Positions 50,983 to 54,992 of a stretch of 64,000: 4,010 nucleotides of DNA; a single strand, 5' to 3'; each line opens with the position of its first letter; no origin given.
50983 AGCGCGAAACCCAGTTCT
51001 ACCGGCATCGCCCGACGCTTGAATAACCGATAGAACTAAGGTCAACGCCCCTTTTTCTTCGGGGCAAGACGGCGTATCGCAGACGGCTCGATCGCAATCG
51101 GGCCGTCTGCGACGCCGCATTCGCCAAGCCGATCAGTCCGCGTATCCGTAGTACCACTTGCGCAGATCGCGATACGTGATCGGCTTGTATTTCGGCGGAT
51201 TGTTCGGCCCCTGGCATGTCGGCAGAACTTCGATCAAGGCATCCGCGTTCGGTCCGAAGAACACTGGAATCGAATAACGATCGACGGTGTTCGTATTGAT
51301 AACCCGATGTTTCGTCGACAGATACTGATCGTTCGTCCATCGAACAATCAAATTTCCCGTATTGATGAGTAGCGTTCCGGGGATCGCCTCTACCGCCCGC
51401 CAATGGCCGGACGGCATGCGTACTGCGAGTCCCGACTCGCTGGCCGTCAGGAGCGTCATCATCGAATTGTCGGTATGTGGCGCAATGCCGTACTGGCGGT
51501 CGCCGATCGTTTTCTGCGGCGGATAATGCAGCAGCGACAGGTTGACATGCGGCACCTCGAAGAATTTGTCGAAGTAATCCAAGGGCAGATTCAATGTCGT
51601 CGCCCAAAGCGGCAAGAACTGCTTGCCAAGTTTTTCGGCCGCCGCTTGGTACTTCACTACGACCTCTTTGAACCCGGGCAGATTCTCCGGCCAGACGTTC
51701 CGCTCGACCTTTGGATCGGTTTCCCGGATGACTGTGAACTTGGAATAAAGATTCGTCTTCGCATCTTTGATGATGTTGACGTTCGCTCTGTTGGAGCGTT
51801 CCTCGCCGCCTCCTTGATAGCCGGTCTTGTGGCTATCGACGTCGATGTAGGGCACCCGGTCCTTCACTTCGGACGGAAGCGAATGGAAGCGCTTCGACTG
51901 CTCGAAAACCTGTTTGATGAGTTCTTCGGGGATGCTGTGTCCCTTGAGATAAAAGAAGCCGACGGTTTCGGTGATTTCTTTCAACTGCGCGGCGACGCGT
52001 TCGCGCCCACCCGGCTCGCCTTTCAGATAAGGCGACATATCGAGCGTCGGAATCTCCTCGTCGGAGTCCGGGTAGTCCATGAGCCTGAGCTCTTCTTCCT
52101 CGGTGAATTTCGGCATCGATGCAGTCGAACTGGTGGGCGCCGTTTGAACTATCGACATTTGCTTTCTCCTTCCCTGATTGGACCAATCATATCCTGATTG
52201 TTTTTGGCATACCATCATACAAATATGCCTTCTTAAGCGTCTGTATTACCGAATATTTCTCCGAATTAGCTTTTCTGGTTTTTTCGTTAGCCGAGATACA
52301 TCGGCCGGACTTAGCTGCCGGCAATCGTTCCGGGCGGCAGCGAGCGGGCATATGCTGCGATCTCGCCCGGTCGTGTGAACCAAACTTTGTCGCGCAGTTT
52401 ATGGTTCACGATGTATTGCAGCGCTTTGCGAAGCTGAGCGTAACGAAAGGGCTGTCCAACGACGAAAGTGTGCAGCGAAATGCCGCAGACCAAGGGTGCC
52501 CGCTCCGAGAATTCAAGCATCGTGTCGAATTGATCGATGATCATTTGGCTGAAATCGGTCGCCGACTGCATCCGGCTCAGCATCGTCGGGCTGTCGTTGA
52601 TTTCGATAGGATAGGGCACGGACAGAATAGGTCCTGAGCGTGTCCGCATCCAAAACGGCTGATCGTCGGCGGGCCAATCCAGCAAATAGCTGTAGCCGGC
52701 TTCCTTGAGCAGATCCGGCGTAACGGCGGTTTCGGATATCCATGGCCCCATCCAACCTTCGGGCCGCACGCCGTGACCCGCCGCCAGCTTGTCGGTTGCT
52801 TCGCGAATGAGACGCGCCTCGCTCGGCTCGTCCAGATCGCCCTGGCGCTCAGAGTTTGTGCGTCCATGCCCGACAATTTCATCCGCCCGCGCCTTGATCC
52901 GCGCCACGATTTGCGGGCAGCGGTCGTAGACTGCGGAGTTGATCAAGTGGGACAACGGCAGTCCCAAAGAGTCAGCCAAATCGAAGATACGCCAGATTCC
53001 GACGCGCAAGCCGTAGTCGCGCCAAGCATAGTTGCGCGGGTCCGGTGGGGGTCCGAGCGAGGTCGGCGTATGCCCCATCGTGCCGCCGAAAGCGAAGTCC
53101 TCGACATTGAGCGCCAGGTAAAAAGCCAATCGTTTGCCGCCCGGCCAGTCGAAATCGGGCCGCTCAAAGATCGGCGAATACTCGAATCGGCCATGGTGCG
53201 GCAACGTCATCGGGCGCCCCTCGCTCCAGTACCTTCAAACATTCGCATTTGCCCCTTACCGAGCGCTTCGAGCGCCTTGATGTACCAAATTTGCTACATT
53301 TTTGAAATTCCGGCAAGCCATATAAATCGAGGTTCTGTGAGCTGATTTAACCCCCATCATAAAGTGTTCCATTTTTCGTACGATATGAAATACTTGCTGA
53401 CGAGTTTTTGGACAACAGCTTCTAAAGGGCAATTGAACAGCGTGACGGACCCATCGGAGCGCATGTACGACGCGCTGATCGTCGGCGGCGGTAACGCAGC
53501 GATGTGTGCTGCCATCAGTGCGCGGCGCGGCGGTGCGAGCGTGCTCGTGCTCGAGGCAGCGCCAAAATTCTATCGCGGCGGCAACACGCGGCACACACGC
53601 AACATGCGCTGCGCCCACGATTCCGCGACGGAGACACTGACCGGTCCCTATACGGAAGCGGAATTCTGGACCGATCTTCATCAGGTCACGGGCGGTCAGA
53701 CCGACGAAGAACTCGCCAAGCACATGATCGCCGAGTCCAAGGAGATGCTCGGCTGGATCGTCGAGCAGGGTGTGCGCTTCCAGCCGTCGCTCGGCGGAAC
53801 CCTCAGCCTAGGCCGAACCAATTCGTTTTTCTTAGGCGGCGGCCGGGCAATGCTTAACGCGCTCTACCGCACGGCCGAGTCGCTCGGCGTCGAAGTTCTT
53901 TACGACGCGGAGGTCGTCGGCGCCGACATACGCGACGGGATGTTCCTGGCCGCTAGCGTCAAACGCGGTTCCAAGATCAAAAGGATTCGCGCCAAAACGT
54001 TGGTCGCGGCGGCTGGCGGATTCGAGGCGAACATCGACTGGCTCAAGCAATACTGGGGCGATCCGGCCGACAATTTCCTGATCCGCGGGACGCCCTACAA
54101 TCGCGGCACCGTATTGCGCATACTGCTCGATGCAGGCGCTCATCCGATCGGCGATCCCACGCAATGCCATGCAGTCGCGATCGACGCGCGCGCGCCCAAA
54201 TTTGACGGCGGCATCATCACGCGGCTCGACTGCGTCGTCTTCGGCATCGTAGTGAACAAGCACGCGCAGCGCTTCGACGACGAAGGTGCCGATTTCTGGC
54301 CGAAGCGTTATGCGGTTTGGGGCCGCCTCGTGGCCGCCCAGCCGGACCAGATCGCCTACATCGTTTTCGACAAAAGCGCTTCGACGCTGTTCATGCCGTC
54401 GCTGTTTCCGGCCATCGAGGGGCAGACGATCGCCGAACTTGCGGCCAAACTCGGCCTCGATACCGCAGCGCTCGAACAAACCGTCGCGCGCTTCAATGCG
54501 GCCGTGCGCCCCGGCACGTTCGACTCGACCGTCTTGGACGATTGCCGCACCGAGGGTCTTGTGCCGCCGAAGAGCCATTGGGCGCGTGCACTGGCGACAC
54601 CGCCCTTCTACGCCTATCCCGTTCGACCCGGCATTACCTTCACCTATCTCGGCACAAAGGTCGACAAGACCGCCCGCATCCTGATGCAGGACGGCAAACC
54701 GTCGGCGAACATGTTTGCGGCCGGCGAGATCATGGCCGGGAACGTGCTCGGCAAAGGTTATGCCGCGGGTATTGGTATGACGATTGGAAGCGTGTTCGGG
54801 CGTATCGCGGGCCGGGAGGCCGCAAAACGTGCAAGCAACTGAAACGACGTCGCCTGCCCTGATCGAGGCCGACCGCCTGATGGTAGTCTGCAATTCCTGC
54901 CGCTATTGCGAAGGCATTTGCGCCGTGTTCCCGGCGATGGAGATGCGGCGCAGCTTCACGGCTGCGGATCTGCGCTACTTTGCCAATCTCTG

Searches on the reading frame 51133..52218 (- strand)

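Call 43: search_protein_families(library=pfam, proteins=[window:51133-52218:-], max_evalue=0.00001)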
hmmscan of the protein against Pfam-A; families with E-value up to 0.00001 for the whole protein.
window:51133-52218:- (361 aa): 2 families
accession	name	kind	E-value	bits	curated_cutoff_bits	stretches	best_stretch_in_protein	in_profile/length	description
PF14226.12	DIOX_N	-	9.5e-21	75.1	27.3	1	56-179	1-117/117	non-haem dioxygenase in morphine synthesis N-terminal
PF03171.26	2OG-FeII_Oxy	-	2e-17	63.8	23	1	230-323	7-101/101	2OG-Fe(II) oxygenase superfamily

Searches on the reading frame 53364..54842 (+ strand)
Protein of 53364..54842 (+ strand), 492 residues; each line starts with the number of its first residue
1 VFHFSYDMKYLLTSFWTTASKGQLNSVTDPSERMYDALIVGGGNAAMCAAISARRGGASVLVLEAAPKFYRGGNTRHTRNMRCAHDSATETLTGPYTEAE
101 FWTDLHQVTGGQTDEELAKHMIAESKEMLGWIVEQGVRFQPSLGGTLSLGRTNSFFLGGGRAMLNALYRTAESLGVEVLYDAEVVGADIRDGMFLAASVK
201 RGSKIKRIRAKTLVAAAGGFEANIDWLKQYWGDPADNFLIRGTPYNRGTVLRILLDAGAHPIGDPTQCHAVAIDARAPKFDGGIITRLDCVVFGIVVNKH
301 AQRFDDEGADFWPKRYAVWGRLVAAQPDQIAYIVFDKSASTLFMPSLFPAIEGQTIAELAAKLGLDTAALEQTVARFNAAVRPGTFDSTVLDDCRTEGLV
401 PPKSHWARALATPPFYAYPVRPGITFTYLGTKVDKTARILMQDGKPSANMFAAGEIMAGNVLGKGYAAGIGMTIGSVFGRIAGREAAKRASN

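Call 43: search_protein_families(library=pfam, proteins=[window:53364-54842:+], max_evalue=0.00001)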
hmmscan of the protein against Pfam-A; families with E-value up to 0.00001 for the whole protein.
window:53364-54842:+ (492 aa): 5 families
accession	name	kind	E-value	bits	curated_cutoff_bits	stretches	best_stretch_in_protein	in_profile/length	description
PF00890.30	FAD_binding_2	-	3.5e-35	122.4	20.4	1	36-463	1-405/414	FAD binding domain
PF12831.13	FAD_oxidored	-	7.1e-09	35.9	27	1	36-217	1-144/416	FAD dependent oxidoreductase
PF01266.30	DAO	-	2.9e-08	34.1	27.9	0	36-220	1-205/353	FAD dependent oxidoreductase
PF07992.20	Pyr_redox_2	-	2.9e-08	33.9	26.1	0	35-220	1-110/291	Pyridine nucleotide-disulphide oxidoreductase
PF03486.20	HI0933_like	-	2.1e-07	31.1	50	0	36-70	2-36/244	HI0933-like protein Rossmann domain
